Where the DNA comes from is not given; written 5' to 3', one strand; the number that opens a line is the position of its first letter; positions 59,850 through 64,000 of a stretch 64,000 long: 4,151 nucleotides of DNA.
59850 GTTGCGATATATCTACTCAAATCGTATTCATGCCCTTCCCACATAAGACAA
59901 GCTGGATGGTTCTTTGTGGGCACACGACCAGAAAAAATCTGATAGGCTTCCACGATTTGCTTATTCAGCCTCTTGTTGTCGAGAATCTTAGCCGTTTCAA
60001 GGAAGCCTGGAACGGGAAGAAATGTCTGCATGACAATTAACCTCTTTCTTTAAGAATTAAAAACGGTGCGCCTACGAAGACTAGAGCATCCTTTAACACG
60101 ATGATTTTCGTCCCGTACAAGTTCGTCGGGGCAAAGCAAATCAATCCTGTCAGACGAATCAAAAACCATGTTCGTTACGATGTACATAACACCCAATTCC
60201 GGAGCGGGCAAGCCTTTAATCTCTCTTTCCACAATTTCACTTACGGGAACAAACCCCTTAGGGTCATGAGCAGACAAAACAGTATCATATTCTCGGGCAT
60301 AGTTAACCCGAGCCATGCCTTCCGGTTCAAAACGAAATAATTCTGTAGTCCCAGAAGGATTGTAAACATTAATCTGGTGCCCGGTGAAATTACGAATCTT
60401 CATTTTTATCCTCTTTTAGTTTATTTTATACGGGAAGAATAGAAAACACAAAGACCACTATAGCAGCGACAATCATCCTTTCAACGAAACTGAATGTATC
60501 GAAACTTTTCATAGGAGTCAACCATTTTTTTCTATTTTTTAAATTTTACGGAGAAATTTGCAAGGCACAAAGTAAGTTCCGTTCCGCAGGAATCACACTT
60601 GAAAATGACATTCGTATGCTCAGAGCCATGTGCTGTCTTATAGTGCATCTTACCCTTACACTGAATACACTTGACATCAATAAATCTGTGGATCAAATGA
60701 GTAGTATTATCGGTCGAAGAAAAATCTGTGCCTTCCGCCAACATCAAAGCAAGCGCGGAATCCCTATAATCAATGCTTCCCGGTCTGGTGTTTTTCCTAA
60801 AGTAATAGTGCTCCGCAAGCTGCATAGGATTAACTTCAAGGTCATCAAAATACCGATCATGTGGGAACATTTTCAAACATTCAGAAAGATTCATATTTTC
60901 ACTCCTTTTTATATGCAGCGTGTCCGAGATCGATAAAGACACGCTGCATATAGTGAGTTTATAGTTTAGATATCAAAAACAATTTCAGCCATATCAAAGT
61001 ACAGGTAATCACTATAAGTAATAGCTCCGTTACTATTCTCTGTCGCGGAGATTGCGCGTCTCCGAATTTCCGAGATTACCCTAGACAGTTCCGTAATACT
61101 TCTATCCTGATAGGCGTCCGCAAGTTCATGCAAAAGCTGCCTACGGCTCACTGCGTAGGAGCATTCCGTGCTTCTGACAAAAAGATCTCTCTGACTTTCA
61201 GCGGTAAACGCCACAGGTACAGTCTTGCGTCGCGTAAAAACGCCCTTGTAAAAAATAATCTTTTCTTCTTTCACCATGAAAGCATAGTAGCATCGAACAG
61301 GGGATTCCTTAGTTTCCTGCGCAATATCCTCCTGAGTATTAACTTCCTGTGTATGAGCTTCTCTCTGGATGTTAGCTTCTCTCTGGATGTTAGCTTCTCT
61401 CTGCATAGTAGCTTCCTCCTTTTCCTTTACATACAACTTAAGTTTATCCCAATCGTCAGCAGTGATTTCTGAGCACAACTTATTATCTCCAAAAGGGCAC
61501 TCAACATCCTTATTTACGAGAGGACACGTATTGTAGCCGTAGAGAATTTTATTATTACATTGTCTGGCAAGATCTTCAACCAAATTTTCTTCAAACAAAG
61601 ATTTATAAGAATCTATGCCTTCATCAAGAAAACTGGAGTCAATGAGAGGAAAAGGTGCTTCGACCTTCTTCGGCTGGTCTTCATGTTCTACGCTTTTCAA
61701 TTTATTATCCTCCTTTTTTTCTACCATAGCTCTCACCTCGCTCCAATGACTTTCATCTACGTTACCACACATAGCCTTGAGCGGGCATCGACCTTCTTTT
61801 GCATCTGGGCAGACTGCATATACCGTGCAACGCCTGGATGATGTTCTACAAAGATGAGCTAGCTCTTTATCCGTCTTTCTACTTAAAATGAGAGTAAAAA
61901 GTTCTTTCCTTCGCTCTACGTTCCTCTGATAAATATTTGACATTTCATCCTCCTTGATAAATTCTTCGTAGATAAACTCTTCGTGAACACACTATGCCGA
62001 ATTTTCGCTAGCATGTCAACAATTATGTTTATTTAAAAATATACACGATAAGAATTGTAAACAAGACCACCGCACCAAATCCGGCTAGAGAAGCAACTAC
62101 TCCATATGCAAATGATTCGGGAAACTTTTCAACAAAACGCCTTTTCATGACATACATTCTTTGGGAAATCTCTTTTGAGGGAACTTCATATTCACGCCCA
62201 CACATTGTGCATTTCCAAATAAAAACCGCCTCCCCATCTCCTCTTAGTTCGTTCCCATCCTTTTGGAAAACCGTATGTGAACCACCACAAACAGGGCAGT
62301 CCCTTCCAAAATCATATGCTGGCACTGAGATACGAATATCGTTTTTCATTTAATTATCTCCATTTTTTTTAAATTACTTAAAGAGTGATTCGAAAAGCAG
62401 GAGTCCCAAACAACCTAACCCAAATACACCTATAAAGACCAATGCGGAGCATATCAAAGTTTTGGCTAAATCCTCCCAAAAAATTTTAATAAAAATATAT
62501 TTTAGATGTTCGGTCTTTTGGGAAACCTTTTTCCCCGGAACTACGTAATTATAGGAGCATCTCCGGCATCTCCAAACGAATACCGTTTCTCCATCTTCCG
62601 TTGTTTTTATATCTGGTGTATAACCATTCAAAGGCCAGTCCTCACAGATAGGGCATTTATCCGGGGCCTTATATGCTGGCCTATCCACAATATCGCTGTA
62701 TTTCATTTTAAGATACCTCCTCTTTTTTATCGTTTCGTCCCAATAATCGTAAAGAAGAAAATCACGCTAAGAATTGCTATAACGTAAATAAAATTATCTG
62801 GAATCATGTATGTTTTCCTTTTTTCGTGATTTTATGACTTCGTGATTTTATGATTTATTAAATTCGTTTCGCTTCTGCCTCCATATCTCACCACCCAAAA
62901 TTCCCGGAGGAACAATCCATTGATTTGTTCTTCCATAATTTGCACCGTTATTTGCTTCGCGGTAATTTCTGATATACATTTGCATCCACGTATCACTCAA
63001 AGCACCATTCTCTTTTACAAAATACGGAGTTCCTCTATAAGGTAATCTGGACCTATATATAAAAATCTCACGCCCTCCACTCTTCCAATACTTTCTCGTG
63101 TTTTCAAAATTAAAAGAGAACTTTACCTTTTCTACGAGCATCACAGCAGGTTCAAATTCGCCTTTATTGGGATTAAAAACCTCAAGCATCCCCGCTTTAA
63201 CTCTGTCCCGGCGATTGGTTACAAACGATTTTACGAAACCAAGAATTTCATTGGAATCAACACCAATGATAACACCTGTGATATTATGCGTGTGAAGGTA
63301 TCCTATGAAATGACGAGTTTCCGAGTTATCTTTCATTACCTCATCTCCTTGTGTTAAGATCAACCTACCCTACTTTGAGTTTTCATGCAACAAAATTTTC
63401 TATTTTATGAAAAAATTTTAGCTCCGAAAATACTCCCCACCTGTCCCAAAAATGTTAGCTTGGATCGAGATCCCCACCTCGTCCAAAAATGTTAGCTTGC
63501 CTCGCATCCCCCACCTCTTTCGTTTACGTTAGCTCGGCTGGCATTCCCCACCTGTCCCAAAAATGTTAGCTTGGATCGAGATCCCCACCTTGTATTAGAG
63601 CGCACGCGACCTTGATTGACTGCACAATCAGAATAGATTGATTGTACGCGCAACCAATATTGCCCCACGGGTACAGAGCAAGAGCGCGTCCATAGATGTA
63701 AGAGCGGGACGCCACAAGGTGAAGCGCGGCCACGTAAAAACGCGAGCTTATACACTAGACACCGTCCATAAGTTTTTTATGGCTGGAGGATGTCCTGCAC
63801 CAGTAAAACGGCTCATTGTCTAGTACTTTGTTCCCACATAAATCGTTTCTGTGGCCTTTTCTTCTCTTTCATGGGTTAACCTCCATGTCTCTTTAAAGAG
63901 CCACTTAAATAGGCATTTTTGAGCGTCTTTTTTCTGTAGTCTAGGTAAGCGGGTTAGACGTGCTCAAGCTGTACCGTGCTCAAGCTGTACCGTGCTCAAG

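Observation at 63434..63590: Iteron-like array of about 37-bp direct repeats upstream of the leftward operon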

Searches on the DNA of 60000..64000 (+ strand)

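Call 5: search_dna_similar(query=window:60000-64000:+, collection=phages, mode=near)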
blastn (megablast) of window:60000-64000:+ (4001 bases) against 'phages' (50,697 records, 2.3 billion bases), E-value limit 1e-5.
No match.

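Call 14: search_rna_families(source=window, start=63200, end=64000, threshold=evalue, max_evalue=5)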
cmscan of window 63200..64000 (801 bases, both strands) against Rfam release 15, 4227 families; matches with E-value up to 5: 5.
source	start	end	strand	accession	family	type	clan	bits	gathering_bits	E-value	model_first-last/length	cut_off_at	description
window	63375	63435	-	RF03318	mir-2208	Gene; miRNA;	-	27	70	0.0026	1-61/61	no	mir-2208 microRNA precursor family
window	63846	63941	-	RF02304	TtnuCD29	Gene; snRNA; snoRNA; CD-box;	-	19.6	90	4.7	1-78/78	no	Tetrahymena snoRNA TtnuCD29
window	63341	63419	-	RF02715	sno_ncR1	Gene; snRNA; snoRNA; HACA-box;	-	18.9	94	2.4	1-111/111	no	Small nucleolar RNA ncR1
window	63967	63990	+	RF01106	SBWMV1_UPD-PKb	Cis-reg;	-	18.4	38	4.5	1-25/25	no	Pseudoknot of upstream pseudoknot domain (UPD) of the 3'UTR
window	63433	63563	-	RF02175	SMAD5-AS1_3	Gene; lncRNA;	-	12.3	60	4.3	1-125/125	no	SMAD5 antisense RNA 1 conserved region 3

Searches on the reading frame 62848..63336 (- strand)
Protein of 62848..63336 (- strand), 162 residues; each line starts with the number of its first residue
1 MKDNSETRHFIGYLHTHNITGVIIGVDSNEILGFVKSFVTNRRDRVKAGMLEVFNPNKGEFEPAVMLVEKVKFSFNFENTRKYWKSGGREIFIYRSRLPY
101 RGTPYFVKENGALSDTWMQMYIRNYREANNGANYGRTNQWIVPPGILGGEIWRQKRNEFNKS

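Call 12: search_protein_families(library=pfam, proteins=[window:62848-63336:-], max_evalue=0.01)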
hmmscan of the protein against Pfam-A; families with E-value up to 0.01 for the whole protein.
window:62848-63336:- (162 aa): 0 families

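Call 13: find_related_loci(query=window:62848-63336:-, collection=viral_contigs, flank=6000)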
Query window:62848-63336:- (162 aa) in viral_contigs; peptide patterns used: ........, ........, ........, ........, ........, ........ (x = any residue, [..] = any of these).
12 stretches matched a pattern; 6 encode a relative of the query (tblastn E <= 1e-3); 6 distinct loci.
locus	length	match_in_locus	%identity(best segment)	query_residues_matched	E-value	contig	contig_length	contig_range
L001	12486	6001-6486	99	1-162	1e-107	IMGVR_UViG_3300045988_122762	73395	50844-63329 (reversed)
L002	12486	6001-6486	98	1-162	3e-107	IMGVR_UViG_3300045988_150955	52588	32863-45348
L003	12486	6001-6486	98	1-162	5e-106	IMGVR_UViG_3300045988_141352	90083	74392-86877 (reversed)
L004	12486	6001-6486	97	1-162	2e-105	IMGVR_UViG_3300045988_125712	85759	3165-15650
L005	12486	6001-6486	97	1-162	2e-105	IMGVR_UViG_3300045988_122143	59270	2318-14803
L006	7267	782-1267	91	1-162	1e-100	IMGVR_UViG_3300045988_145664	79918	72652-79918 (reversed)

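Call 27: search_protein_families(library=pfam, proteins=[L001:4478-5200:+, L001:4105-4383:+, L001:3743-4087:+, L001:2655-3662:+, L001:2250-2633:+, L001:1398-1808:+], max_evalue=0.01)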
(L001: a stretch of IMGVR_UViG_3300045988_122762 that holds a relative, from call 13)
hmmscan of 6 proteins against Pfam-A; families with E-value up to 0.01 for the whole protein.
L001:4478-5200:+ (240 aa): 1 family
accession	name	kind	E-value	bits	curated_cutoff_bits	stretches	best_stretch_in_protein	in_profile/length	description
PF17338.8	GP88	-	1.9e-23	84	24.4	1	51-184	4-160/230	Gene product 88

L001:4105-4383:+ (92 aa): 0 families

L001:3743-4087:+ (114 aa): 0 families

L001:2655-3662:+ (335 aa): 0 families

L001:2250-2633:+ (127 aa): 0 families

L001:1398-1808:+ (136 aa): 0 families

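Call 29: find_related_loci(query=L001:4478-5200:+, collection=viral_contigs, flank=3000)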
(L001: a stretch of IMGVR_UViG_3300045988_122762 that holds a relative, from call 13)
Query L001:4478-5200:+ (240 aa) in viral_contigs; peptide patterns used: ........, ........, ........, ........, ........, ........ (x = any residue, [..] = any of these).
8 stretches matched a pattern; 8 encode a relative of the query (tblastn E <= 1e-3); 7 distinct loci.
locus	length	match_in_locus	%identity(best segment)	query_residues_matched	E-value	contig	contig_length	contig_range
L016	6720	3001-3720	100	1-240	1e-167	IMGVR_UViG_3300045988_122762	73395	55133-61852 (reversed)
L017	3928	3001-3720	98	1-240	6e-166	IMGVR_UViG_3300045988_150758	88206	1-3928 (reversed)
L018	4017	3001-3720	97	1-240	1e-163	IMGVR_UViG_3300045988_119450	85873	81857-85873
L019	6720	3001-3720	93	1-240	3e-154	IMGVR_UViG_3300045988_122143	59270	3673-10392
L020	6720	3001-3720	93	1-240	8e-153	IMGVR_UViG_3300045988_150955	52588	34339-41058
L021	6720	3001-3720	92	1-240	6e-152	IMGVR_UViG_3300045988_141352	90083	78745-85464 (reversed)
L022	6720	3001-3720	97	1-240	8e-161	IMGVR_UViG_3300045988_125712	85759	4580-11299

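Call 32: search_protein_families(library=padloc, proteins=[window:62848-63336:-], max_evalue=1)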
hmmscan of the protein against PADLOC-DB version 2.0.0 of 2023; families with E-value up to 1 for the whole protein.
window:62848-63336:- (162 aa): 0 families

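Call 35: find_homologous_proteins(query=window:62848-63336:-, max_evalue=0.001)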
Query window:62848-63336:- (162 aa): 9 proteins with E <= 0.001 among 15 candidates.
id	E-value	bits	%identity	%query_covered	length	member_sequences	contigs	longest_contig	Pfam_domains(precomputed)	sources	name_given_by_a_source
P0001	5.2e-101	353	96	100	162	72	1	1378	-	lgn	-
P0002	1.1e-93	330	89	100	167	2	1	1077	-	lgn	-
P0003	1.4e-93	329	88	100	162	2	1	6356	-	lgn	-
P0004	8.4e-66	239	68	94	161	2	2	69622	-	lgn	-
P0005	1.4e-65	238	66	98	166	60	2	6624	-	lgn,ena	-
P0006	6.0e-58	213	61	98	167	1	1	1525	-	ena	-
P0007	4.4e-53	197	87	67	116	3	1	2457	-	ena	-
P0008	4.0e-48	181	88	58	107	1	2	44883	-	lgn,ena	-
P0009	2.7e-36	143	56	78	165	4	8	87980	-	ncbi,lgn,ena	-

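Call 38: find_encoding_contigs(protein=P0009, flank=4000, max_places=6)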
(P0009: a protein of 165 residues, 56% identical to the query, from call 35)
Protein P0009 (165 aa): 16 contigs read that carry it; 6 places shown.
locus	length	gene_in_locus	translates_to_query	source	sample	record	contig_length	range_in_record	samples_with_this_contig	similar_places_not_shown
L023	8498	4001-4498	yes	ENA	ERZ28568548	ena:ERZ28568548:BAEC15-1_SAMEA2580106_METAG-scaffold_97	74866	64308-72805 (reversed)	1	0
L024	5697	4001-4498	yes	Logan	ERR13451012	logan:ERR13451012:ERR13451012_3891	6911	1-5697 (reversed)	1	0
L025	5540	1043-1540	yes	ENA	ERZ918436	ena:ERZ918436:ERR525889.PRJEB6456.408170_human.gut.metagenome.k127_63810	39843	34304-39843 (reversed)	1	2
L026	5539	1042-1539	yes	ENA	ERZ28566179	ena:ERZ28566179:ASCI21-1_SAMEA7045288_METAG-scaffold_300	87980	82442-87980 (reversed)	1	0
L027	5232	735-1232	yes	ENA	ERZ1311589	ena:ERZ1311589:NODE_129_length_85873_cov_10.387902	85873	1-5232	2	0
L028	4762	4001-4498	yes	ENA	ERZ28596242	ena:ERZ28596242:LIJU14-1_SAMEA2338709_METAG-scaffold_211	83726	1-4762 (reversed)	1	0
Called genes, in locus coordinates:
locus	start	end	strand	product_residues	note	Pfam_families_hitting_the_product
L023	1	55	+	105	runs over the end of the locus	-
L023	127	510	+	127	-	-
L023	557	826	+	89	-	-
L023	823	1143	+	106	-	-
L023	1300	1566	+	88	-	-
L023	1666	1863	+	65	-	-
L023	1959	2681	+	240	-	PF17338:GP88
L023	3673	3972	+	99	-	-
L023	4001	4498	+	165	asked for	-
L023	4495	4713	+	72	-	-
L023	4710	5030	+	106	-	-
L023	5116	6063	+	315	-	-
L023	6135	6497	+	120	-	-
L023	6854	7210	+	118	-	-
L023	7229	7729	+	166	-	PF03013:Pyr_excise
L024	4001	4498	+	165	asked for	-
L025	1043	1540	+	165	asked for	-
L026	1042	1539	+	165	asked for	-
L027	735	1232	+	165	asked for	-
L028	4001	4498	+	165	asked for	-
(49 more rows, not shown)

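Call 42: find_encoding_contigs(protein=P0004, flank=3000, max_places=4)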
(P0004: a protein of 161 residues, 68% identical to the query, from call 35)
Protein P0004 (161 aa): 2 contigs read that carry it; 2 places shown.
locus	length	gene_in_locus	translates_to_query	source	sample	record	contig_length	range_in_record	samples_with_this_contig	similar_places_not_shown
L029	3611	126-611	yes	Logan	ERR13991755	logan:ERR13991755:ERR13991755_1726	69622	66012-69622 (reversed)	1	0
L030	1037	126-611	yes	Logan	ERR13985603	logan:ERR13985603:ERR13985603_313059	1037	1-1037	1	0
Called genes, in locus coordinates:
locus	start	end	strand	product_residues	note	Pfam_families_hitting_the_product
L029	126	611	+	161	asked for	-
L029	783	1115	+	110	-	-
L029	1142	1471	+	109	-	-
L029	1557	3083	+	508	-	-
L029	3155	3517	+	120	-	-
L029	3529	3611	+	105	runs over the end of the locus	-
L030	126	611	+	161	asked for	-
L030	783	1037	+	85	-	?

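Call 43: find_encoding_contigs(protein=P0005, flank=3000, max_places=4)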
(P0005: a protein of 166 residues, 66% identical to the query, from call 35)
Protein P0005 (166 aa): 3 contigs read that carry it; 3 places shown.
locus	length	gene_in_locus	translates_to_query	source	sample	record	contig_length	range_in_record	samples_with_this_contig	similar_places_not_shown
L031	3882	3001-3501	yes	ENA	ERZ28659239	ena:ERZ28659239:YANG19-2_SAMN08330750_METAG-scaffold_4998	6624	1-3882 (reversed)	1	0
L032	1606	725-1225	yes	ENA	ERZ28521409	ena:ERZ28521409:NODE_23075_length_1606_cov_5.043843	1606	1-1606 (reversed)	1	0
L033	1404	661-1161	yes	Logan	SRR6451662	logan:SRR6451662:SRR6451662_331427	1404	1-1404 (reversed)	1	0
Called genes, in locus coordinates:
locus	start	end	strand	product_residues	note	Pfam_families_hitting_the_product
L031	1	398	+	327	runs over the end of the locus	-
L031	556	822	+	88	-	-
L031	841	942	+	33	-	-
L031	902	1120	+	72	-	-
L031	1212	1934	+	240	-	PF17338:GP88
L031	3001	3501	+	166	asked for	-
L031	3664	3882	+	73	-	?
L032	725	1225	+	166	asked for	-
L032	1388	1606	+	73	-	?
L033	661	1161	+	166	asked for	-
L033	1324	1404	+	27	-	?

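Call 48: predict_structure(alignment_id=A3)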
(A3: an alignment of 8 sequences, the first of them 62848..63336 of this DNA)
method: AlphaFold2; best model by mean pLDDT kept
length: 162 residues; sequences in the alignment: 8
mean_pLDDT: 40.1   pTM: 0.29
mean pLDDT of the five models: 40.1, 40.0, 34.9, 34.0, 33.7
residues with pLDDT >= 90: 0; 70-90: 7; 50-70: 20; < 50: 135
segments of 3 or more residues with pLDDT < 50: 1-40, 68-117, 119-162
pLDDT, mean of each block of 10 residues (from residue 1): 28 29 36 43 53 72 56 32 29 30 36 45 46 34 30 43 39
secondary structure, 60 per line:
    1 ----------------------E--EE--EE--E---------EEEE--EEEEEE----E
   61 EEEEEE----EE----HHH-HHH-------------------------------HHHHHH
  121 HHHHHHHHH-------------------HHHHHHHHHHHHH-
elements in order: E44-47 E50-55 E60-66 H115-129 H149-161

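Call 65: search_protein_representatives(alignment_id=A3)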
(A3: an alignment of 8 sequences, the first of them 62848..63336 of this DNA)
Query: 8 sequences, 159 profile positions. Proteins with E-value up to 0.001 (for the whole library): 2; up to 1e-10: 2; up to 1e-30: 2. The best 2 are listed.
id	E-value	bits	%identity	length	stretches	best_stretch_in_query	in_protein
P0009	7.0e-76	270.0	-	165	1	1-158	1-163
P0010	3.3e-35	137.8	-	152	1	8-142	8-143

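Call 66: find_encoding_contigs(protein=P0010, flank=4000, max_places=6)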
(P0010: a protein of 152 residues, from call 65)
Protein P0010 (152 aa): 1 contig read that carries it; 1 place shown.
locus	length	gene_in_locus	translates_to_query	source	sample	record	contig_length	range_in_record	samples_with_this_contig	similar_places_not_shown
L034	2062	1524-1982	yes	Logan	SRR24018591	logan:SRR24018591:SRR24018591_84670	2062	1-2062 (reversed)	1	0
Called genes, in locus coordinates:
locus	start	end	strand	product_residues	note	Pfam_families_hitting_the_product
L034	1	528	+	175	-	?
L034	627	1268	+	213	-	-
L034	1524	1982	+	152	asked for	-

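Call 70: search_solved_structures(query=A3, max_evalue=10)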
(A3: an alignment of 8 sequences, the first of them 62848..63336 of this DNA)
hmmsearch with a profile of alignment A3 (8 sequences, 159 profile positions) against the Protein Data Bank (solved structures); distinct sequences matched with E-value up to 10: 4.
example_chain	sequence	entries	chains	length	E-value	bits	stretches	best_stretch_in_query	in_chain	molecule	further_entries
1eo0_A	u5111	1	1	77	0.38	14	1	27-83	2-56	TRANSCRIPTION ELONGATION FACTOR S-II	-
7faw_A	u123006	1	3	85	0.47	13.7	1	27-83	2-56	Transcription elongation factor S-II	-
6bh9_A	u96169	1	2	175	0.7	13.2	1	3-56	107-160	Caspase-3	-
4dcp_A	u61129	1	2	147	1.1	12.5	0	3-57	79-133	Caspase-3 subunit p17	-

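Call 102: predict_structure(alignment_id=A7)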
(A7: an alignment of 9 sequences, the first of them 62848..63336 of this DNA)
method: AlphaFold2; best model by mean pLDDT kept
length: 162 residues; sequences in the alignment: 9
mean_pLDDT: 44.1   pTM: 0.33
mean pLDDT of the five models: 44.1, 40.0, 36.9, 36.0, 35.4
residues with pLDDT >= 90: 0; 70-90: 1; 50-70: 49; < 50: 112
segments of 3 or more residues with pLDDT < 50: 1-3, 25-27, 37-41, 66-162
pLDDT, mean of each block of 10 residues (from residue 1): 51 59 52 52 50 64 50 41 34 39 28 39 43 32 33 41 39
secondary structure, 60 per line:
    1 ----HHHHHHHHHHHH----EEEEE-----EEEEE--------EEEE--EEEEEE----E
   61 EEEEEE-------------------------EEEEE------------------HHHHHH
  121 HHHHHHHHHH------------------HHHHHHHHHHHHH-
elements in order: H5-16 E21-25 E31-35 E44-47 E50-55 E60-66 E92-96 H115-130 H149-161
